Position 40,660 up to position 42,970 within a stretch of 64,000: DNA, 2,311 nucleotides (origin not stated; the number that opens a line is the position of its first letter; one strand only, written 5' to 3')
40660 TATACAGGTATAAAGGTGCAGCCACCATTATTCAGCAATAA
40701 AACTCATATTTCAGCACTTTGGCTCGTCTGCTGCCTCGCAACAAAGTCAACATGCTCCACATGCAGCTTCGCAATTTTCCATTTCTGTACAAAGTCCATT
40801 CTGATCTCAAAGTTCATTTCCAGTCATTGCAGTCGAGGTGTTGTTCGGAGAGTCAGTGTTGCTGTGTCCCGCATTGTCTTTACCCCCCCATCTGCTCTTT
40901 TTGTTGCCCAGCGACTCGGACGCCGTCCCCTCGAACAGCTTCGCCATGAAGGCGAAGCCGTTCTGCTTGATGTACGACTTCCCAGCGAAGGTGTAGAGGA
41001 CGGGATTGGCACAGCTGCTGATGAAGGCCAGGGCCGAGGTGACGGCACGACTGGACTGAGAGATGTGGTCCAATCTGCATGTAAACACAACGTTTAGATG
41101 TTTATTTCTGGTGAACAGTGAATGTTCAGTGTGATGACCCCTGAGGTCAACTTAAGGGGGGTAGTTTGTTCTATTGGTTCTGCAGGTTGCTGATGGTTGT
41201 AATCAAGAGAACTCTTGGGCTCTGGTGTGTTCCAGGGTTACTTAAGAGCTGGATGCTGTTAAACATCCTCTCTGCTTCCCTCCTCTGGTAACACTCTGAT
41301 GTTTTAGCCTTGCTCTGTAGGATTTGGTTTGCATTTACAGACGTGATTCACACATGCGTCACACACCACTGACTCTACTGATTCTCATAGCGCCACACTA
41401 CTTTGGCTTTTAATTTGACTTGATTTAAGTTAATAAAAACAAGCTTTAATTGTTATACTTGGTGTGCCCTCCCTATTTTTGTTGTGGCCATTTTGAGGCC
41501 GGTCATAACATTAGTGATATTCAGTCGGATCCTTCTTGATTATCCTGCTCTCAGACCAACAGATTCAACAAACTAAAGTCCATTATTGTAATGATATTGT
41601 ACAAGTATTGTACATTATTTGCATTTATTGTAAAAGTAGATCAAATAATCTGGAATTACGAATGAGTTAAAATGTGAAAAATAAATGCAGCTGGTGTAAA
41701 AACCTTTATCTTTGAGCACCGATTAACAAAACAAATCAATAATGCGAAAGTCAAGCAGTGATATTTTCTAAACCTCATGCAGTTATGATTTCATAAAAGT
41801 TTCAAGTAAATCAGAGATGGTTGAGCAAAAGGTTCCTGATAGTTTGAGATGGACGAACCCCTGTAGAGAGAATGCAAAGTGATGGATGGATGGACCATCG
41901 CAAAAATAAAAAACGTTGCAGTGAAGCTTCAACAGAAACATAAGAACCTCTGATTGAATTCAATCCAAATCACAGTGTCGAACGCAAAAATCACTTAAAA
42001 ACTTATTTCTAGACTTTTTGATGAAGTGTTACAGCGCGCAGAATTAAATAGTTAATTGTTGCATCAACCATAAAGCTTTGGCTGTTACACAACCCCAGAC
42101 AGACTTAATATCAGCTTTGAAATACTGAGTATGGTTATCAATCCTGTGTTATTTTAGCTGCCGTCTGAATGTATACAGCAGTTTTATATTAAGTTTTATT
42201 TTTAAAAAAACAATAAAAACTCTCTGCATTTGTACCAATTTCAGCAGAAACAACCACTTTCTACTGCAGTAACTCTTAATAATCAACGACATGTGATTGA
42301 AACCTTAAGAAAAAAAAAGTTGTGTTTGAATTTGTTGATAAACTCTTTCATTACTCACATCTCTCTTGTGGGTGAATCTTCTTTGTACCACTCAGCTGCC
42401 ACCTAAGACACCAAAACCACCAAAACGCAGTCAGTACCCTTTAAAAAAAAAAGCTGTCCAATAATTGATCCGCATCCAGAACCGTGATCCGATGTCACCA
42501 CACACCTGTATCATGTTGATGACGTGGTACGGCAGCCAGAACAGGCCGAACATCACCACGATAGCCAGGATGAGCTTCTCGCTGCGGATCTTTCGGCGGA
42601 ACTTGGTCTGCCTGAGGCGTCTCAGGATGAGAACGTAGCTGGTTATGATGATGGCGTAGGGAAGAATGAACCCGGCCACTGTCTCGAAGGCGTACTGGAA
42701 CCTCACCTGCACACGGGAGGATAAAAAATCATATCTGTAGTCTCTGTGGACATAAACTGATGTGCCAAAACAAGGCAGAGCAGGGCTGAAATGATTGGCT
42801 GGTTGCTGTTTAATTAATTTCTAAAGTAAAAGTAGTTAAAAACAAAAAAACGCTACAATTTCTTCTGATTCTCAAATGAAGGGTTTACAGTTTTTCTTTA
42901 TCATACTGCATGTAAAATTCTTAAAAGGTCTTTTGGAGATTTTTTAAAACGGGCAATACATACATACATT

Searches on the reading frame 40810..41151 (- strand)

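Call 51: search_protein_families(library=pfam, proteins=[window:40810-41151:-], max_evalue=0.01)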
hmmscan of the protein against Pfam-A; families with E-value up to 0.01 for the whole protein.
window:40810-41151:- (114 aa): 1 family
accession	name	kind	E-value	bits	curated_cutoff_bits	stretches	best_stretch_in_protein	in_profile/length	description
PF00001.26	7tm_1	-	0.0061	16.5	30.5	1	22-53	229-260/260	7 transmembrane receptor (rhodopsin family)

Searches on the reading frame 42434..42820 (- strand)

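Call 51: search_protein_families(library=pfam, proteins=[window:42434-42820:-], max_evalue=0.01)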
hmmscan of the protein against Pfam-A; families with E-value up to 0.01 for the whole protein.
window:42434-42820:- (129 aa): 1 family
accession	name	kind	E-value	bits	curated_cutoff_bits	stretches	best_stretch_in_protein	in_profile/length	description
PF00001.26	7tm_1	-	4.2e-11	43.3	30.5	1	38-107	149-228/260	7 transmembrane receptor (rhodopsin family)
